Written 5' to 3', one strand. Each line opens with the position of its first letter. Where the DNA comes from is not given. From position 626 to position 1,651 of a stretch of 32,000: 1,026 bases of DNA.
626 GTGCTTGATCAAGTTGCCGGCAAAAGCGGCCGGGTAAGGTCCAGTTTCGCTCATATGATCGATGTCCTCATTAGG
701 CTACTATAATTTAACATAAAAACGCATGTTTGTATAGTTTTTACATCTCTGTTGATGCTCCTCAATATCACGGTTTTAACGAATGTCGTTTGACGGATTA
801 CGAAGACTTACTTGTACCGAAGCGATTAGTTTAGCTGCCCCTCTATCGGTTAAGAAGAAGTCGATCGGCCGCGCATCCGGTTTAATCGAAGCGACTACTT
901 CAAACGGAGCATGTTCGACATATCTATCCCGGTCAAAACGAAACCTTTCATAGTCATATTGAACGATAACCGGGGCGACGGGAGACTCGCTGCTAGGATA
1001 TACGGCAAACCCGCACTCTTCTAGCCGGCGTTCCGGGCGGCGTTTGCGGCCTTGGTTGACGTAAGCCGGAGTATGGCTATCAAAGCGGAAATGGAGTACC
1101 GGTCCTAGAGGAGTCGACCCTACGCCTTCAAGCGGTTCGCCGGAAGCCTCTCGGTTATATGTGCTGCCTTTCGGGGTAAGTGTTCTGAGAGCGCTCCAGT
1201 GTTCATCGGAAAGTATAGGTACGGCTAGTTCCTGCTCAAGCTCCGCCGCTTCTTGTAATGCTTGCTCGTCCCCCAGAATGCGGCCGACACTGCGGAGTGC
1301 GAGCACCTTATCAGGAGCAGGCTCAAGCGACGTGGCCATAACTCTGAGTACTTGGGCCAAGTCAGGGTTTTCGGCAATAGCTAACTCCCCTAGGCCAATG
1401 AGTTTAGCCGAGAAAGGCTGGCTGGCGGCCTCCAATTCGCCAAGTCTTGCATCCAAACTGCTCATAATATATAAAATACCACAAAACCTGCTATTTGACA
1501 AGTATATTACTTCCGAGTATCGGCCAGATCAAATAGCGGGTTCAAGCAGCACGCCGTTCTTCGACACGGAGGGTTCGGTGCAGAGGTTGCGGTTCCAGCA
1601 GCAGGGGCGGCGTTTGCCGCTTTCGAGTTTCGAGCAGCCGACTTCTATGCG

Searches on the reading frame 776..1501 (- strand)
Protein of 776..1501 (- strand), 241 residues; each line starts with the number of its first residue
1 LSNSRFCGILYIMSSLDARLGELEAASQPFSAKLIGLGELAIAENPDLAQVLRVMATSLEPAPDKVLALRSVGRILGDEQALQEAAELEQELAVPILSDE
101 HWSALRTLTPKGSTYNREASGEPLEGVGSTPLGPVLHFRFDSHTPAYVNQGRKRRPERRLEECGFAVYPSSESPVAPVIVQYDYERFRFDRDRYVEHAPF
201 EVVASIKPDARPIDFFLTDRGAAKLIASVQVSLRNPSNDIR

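Call 9: search_protein_families(library=pfam, proteins=[window:776-1501:-], max_evalue=0.01)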
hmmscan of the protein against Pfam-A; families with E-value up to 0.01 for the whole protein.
window:776-1501:- (241 aa): 0 families

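Call 30: find_encoding_contigs(protein=window:776-1465:-, flank=10000, max_places=10)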
Protein window:776-1465:- (229 aa): 1 contig read that carries it; 1 place shown.
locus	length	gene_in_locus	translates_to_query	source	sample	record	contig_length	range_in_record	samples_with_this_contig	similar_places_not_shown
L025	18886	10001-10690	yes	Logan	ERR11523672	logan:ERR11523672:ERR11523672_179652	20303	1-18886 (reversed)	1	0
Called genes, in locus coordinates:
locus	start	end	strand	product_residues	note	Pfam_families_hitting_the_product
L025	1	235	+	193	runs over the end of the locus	-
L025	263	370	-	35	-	-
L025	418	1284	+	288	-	-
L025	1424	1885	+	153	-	-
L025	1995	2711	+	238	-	-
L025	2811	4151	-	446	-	-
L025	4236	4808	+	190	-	PF00583:Acetyltransf_1, PF13508:Acetyltransf_7 (weak), PF13673:Acetyltransf_10 (faint)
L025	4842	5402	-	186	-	PF13539:Peptidase_M15_4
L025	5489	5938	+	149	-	-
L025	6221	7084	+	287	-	PF01636:APH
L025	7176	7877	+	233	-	-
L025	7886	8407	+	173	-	PF05148:Methyltransf_8 (weak), PF13847:Methyltransf_31, PF08241:Methyltransf_11, PF08242:Methyltransf_12 (weak), PF13649:Methyltransf_25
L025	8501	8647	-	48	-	PF18919:DUF5670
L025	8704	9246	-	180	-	PF01965:DJ-1_PfpI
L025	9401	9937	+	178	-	PF08922:DUF1905, PF13376:OmdA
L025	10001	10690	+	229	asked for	-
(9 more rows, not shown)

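Call 76: search_protein_families(library=ncbifam, proteins=[window:776-1465:-], max_evalue=0.01)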
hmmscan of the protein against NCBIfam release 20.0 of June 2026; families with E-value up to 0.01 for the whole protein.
window:776-1465:- (229 aa): 0 families
